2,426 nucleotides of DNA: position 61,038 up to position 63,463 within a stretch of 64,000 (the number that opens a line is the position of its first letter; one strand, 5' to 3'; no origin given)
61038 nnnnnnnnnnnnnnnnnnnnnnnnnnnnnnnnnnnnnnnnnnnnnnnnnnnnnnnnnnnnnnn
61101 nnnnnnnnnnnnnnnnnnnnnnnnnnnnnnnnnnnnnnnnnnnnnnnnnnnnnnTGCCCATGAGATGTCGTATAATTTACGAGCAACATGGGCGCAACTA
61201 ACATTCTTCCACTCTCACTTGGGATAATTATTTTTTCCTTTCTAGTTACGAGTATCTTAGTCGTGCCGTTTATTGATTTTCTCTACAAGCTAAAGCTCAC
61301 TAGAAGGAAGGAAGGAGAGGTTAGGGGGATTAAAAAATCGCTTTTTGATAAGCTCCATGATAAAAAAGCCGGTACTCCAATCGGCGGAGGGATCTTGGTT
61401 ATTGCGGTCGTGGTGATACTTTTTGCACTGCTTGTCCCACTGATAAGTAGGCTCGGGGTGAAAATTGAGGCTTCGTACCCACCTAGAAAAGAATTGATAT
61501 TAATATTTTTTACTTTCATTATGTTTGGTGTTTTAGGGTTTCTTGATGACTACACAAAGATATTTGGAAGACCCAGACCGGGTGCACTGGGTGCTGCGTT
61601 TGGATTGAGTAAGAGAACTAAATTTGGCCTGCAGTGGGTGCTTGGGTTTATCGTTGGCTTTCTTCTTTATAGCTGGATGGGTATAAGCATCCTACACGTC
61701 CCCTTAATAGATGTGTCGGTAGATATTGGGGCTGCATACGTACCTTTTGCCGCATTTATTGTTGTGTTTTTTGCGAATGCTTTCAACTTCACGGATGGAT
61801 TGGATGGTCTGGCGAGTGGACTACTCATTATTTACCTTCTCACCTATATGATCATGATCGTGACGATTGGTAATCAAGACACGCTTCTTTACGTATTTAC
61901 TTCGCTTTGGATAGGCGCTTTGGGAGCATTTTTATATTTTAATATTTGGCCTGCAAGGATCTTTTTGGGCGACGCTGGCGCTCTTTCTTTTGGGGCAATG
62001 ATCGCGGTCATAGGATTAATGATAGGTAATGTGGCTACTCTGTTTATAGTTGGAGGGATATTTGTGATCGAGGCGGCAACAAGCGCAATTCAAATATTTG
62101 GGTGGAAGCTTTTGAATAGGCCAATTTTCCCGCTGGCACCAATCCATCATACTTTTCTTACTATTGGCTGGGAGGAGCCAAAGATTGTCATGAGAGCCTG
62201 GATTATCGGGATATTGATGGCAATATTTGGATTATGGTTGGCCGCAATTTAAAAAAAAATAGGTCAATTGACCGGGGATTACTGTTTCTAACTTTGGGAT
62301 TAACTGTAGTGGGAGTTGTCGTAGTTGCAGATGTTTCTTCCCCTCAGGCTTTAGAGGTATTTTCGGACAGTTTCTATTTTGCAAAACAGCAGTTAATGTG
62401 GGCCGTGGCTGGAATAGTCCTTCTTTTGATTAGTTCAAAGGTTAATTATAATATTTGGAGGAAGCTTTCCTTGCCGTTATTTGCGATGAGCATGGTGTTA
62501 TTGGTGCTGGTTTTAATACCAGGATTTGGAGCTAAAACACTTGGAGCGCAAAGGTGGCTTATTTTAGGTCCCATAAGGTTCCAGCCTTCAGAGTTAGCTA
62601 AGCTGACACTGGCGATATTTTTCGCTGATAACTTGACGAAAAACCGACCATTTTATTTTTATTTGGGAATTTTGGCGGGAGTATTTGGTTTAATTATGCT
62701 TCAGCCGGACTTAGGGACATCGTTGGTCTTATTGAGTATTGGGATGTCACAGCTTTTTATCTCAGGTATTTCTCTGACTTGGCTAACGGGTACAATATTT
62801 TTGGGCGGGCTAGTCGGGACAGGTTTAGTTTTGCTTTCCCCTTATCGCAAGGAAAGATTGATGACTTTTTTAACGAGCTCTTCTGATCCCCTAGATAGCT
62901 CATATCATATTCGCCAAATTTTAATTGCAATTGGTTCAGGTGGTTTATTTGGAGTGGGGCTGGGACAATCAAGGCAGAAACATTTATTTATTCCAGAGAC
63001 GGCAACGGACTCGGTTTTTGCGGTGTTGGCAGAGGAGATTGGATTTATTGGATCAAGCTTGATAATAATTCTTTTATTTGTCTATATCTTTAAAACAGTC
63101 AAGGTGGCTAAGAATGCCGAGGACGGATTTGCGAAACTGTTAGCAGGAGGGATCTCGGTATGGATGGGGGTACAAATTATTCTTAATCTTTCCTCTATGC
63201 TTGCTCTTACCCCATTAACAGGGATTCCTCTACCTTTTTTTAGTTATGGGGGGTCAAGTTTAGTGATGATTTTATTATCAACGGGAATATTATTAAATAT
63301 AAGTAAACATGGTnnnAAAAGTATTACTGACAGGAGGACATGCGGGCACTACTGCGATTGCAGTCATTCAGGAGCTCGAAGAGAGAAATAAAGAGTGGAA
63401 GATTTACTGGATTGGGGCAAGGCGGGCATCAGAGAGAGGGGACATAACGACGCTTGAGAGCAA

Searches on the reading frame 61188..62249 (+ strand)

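Call 18: search_protein_families(library=ncbifam, proteins=[window:61188-62249:+], max_evalue=0.001)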
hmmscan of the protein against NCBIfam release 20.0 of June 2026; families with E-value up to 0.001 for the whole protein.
window:61188-62249:+ (354 aa): 2 families
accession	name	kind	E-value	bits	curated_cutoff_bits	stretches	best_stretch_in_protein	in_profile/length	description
TIGR00445.1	mraY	equivalog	3.6e-55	187.7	192.05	1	54-350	26-316/321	phospho-N-acetylmuramoyl-pentapeptide-transferase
NF053644.1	MraY_archaea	equivalog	1.4e-18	67.3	450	1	176-349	174-340/340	pseudomurein biosynthesis MraY family phospho-N-acetylmuramoyl-pentapeptide-transferase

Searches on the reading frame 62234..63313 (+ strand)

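Call 18: search_protein_families(library=ncbifam, proteins=[window:62234-63313:+], max_evalue=0.001)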
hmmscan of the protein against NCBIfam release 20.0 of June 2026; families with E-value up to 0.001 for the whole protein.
window:62234-63313:+ (360 aa): 6 families
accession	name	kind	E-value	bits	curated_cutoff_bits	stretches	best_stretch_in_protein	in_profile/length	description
TIGR02614.1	ftsW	equivalog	8.6e-101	337.6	337.5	1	13-359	1-356/357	putative lipid II flippase FtsW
TIGR02615.1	spoVE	exception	2.1e-94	316.9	448.8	1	15-358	3-354/354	stage V sporulation protein E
TIGR02210.1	rodA_shape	equivalog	1.4e-87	294.2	336.7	1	14-359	2-355/357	rod shape-determining protein RodA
NF008042.0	PRK10774.1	equivalog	2.2e-65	221.2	493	1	12-356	35-388/405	cell division protein FtsW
NF008060.0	PRK10794.1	equivalog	5.6e-55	186.8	590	1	10-359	14-362/370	peptidoglycan glycosyltransferase MrdB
NF037961.1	RodA_shape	subfamily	3.2e-40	138.7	150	2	201-348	244-399/415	rod shape-determining protein RodA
